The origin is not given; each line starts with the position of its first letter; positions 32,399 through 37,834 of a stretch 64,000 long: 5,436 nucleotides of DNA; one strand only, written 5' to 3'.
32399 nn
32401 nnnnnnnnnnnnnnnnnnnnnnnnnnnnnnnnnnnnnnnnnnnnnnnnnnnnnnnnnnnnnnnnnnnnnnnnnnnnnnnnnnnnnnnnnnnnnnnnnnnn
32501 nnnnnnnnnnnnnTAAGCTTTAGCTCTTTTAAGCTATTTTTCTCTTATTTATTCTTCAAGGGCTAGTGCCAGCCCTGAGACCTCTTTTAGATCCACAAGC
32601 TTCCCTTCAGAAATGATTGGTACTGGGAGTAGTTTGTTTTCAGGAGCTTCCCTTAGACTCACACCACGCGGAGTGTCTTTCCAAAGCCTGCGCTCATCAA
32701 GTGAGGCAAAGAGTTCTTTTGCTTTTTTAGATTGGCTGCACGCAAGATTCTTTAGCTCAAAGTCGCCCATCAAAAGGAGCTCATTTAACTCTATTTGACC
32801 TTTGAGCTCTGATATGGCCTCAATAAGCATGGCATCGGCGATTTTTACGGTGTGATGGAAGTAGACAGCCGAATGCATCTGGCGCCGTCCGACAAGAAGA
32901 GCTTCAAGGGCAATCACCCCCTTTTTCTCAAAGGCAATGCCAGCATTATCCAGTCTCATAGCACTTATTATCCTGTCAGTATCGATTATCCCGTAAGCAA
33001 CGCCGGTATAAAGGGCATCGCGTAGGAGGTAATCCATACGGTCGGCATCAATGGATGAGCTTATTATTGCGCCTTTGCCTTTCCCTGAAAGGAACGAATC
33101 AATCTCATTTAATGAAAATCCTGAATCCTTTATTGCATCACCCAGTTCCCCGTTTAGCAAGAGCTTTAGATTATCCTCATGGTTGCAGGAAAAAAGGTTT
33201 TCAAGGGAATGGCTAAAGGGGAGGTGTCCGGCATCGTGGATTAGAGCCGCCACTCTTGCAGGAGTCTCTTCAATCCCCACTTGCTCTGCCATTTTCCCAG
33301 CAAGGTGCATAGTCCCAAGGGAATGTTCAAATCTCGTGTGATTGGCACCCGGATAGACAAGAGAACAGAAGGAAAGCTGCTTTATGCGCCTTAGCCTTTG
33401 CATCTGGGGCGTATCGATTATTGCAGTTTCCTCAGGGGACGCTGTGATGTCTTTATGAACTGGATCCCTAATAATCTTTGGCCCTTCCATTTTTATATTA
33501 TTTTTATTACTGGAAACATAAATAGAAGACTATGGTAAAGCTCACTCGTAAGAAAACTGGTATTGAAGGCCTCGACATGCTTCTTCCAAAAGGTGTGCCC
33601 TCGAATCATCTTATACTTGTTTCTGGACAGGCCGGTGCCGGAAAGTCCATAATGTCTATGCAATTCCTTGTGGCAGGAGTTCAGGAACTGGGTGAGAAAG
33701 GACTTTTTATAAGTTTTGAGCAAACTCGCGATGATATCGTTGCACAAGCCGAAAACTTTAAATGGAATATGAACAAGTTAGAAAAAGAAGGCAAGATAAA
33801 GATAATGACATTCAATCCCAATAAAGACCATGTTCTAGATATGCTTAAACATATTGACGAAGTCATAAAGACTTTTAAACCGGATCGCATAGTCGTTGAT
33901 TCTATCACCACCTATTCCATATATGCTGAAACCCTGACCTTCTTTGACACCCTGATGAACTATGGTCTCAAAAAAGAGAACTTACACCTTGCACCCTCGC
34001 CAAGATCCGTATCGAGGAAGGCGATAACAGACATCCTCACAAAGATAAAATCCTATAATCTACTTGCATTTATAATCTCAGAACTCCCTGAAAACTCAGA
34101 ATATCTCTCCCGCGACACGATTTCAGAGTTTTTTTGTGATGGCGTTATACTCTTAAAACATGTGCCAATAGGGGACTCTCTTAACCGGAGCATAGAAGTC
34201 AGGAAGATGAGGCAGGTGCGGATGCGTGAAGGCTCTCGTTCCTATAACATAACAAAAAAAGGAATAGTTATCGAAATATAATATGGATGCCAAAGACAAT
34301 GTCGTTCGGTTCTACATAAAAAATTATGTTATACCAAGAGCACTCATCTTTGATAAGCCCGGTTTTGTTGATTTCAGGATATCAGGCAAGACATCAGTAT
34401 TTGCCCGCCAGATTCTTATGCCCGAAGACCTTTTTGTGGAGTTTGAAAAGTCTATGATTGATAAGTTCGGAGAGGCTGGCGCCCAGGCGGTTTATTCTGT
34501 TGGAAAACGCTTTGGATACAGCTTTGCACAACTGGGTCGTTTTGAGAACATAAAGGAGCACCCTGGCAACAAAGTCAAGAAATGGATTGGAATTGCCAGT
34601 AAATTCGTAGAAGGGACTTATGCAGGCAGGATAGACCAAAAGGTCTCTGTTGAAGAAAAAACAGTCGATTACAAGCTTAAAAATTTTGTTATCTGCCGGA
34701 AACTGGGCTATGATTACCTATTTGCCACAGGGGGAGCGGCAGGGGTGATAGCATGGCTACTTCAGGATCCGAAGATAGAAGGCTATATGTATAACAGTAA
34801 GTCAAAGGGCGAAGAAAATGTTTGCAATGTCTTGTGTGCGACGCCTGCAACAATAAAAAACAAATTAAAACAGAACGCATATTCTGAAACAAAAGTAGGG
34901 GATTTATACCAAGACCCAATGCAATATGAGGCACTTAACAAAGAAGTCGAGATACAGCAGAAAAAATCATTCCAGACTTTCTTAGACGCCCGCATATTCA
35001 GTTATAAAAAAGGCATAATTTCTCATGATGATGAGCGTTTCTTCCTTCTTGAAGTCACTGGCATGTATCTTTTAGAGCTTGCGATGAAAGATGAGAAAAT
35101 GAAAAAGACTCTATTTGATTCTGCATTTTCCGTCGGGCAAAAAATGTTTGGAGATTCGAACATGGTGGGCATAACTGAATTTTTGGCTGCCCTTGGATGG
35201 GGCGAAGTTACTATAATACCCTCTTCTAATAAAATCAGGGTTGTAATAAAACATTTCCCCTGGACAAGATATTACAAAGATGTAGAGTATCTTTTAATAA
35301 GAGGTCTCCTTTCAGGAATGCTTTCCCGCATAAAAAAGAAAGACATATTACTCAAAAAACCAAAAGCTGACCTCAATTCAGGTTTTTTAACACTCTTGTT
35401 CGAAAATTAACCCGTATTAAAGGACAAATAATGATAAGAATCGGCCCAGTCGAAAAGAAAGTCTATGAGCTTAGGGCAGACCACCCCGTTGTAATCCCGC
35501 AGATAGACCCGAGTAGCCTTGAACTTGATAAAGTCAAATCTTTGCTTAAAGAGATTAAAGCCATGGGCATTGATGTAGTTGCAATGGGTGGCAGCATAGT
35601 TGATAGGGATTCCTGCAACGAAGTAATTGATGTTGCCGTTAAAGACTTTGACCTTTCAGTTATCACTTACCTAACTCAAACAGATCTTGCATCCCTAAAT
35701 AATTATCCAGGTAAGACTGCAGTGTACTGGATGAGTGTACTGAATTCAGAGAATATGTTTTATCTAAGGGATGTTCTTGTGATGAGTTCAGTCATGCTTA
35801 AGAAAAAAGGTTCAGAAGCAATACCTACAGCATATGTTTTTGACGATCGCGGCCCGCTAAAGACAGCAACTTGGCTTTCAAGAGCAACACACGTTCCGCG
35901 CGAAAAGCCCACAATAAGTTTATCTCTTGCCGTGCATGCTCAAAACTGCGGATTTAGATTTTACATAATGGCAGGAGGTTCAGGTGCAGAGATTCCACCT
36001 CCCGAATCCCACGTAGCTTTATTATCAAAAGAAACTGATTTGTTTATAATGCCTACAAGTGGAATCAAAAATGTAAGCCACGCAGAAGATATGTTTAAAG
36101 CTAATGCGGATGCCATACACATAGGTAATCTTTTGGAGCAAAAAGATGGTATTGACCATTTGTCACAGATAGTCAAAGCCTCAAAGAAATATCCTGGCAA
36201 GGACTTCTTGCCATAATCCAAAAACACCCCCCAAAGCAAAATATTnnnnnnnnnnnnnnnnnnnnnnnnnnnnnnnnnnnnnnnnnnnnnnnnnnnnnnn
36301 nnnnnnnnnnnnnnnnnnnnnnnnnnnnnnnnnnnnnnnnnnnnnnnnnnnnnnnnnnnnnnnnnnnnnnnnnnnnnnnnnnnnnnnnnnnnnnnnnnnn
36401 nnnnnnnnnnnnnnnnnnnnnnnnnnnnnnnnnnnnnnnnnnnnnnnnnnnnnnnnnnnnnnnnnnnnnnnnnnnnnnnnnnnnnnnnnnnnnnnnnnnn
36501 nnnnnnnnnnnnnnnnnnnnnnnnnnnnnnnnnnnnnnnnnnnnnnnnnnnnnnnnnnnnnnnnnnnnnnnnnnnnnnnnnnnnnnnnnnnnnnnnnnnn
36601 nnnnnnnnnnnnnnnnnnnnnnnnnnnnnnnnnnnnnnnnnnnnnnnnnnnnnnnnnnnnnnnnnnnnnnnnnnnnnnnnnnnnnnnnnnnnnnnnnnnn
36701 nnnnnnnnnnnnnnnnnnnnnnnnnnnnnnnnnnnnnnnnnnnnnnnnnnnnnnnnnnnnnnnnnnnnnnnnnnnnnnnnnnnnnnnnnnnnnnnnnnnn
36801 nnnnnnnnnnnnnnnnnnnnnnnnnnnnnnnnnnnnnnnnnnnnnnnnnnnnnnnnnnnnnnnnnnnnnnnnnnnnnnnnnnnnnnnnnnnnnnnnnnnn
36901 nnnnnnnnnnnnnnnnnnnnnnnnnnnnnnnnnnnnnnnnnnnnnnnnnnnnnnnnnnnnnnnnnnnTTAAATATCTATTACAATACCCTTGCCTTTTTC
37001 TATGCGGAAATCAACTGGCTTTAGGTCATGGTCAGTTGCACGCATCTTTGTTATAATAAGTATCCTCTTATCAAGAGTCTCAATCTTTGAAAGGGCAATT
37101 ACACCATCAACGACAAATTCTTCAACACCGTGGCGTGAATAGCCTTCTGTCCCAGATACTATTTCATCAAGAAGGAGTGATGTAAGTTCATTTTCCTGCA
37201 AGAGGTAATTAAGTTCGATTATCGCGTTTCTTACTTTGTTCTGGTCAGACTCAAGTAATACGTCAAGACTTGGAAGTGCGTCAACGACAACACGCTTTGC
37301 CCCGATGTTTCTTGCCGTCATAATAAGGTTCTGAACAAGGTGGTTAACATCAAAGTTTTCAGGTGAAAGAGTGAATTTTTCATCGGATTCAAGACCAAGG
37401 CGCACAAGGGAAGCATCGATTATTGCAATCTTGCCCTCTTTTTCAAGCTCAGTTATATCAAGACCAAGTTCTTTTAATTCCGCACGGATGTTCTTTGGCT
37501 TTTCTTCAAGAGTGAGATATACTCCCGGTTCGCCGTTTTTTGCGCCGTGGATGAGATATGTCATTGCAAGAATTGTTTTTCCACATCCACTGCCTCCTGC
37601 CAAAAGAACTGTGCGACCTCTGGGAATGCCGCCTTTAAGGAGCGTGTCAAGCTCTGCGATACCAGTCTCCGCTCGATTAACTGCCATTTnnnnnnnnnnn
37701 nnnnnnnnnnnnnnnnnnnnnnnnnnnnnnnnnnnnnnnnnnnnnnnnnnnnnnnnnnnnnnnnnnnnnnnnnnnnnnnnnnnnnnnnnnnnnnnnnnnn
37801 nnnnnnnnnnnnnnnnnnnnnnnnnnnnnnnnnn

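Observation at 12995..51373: Two paralogous giant modular surface proteins (2979 aa and 4275 aa) occupy a third of the window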

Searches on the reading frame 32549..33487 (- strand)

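Call 32: search_protein_families(library=pfam, proteins=[window:32549-33487:-])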
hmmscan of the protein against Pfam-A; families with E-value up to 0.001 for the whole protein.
window:32549-33487:- (312 aa): 2 families
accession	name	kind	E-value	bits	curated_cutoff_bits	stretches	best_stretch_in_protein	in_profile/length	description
PF19276.4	HD_assoc_2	-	1.5e-23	83.9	23.1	1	168-271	1-106/222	HD associated region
PF01966.28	HD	-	1.1e-10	42.2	22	1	52-103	1-49/116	HD domain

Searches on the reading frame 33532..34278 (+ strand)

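Call 7: search_protein_families(library=pfam, proteins=[window:33532-34278:+])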
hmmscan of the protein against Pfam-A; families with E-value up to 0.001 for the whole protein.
window:33532-34278:+ (249 aa): 2 families
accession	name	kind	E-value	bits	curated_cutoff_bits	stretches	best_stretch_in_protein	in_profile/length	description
PF06745.19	ATPase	-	1.7e-53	181.8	26.6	2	8-133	2-135/231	KaiC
PF13481.12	AAA_25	-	0.00018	21.6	27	1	10-126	18-153/195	AAA domain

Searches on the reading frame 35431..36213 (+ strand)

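Call 7: search_protein_families(library=pfam, proteins=[window:35431-36213:+])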
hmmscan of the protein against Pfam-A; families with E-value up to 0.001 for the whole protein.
window:35431-36213:+ (261 aa): 1 family
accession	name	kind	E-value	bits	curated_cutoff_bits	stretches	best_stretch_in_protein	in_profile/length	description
PF01884.23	PcrB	-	1.1e-16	61.4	23.9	1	24-249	11-224/226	PcrB family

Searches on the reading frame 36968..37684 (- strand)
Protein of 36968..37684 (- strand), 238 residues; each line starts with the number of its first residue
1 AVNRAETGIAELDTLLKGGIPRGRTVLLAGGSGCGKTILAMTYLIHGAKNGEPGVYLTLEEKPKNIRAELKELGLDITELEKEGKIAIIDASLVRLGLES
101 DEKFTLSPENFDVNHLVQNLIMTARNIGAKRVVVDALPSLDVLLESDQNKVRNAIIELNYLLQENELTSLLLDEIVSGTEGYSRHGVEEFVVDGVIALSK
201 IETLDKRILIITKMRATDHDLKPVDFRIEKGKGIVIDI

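Call 7: search_protein_families(library=pfam, proteins=[window:36968-37684:-])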
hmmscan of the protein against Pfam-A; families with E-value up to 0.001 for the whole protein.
window:36968-37684:- (238 aa): 4 families
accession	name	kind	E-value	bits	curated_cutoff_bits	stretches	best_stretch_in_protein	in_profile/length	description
PF06745.19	ATPase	-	5.8e-66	222.6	26.6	1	6-236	2-226/231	KaiC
PF13481.12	AAA_25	-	8.4e-11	42.3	27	1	3-171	13-186/195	AAA domain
PF00154.27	RecA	-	0.00026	21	27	1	3-80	31-107/262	recA bacterial DNA recombination protein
PF14417.12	MEDS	-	0.00045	20.5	29.8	0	40-95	17-72/161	MEDS: MEthanogen/methylotroph, DcmR Sensory domain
